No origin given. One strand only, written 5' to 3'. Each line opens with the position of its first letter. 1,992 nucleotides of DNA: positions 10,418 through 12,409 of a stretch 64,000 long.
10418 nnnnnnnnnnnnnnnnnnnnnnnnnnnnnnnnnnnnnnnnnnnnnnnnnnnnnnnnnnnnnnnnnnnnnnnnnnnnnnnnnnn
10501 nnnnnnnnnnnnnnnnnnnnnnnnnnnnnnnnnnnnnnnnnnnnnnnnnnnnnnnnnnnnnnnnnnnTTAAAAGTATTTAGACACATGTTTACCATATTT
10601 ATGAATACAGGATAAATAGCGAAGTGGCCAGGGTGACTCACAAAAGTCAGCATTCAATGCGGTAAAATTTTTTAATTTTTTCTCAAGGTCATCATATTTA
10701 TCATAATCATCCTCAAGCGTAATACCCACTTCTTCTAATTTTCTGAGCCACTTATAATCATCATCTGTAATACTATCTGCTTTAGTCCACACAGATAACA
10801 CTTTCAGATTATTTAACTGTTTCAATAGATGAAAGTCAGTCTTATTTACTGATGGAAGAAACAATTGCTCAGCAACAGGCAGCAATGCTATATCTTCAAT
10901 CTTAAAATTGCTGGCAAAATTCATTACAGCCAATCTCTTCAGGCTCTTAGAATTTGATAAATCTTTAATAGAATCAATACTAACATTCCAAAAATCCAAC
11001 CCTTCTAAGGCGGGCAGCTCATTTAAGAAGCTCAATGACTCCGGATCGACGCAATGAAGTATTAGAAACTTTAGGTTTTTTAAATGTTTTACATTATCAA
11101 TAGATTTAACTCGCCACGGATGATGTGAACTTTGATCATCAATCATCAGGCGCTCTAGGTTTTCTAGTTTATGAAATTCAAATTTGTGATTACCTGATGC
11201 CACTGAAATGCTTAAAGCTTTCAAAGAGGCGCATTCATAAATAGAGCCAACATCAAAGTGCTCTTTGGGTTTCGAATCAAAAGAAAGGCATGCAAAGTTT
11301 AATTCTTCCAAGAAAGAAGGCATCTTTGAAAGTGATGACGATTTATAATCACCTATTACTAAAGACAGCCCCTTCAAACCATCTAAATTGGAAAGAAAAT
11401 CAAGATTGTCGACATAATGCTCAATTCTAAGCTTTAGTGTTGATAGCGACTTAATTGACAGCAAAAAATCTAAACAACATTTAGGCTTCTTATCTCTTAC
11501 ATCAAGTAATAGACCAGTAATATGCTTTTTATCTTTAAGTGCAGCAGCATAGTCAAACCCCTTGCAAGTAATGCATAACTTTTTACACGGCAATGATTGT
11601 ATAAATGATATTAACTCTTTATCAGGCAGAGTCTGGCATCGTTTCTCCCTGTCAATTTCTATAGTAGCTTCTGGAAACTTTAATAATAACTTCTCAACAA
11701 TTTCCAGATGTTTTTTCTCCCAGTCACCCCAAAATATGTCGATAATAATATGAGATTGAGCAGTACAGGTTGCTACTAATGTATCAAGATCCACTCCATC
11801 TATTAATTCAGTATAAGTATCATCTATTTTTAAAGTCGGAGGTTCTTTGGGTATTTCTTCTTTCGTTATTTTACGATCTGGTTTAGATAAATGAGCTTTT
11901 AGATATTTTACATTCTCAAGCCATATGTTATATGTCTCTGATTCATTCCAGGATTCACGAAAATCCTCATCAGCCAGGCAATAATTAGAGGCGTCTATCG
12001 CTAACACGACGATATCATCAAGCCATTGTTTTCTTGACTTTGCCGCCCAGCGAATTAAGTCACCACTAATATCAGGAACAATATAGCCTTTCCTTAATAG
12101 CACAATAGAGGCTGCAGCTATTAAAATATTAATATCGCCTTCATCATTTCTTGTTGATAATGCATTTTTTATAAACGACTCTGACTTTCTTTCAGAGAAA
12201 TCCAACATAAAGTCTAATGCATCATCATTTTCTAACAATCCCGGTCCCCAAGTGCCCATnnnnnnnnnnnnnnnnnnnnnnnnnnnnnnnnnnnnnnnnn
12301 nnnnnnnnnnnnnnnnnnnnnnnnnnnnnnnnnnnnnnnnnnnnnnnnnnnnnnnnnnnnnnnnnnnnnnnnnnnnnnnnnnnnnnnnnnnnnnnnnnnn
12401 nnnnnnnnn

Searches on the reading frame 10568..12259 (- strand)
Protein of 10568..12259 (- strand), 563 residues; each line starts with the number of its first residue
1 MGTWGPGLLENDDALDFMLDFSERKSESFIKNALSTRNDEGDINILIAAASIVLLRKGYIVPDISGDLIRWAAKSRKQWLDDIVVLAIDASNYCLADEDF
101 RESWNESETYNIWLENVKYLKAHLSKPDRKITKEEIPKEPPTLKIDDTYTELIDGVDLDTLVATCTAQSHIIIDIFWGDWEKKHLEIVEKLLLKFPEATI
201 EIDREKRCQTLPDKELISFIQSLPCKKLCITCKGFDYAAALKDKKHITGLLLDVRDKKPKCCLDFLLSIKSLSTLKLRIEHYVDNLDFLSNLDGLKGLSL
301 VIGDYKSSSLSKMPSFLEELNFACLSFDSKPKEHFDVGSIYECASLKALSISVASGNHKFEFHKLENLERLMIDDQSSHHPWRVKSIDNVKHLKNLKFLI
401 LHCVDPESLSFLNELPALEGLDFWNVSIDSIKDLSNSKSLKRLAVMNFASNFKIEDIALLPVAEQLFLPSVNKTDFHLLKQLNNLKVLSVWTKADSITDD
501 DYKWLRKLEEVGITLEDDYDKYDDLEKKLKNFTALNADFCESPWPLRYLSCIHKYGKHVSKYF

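Call 3: search_protein_families(library=pfam, proteins=[window:10568-12259:-], max_evalue=0.01)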
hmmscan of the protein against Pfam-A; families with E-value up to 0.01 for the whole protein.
window:10568-12259:- (563 aa): 3 families
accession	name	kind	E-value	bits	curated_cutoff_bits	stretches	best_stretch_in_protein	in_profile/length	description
PF14078.11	DUF4259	-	3.4e-12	47.8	22.8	1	2-115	1-132/133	Domain of unknown function (DUF4259)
PF23598.1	LRR_14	-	1.2e-06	27.9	40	1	275-519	95-327/353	Leucine-rich repeat region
PF12799.13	LRR_4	-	0.002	18.8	27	0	416-458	1-40/44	Leucine Rich repeats (2 copies)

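Call 4: search_protein_families(library=ncbifam, proteins=[window:10568-12259:-], max_evalue=0.01)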
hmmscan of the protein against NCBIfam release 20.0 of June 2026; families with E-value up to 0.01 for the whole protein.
window:10568-12259:- (563 aa): 1 family
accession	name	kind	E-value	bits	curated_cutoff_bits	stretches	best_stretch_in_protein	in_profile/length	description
NF033190.2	inl_like_NEAT_1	exception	0.0033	15.8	1275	1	334-490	297-445/754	NEAT domain-containing leucine-rich repeat protein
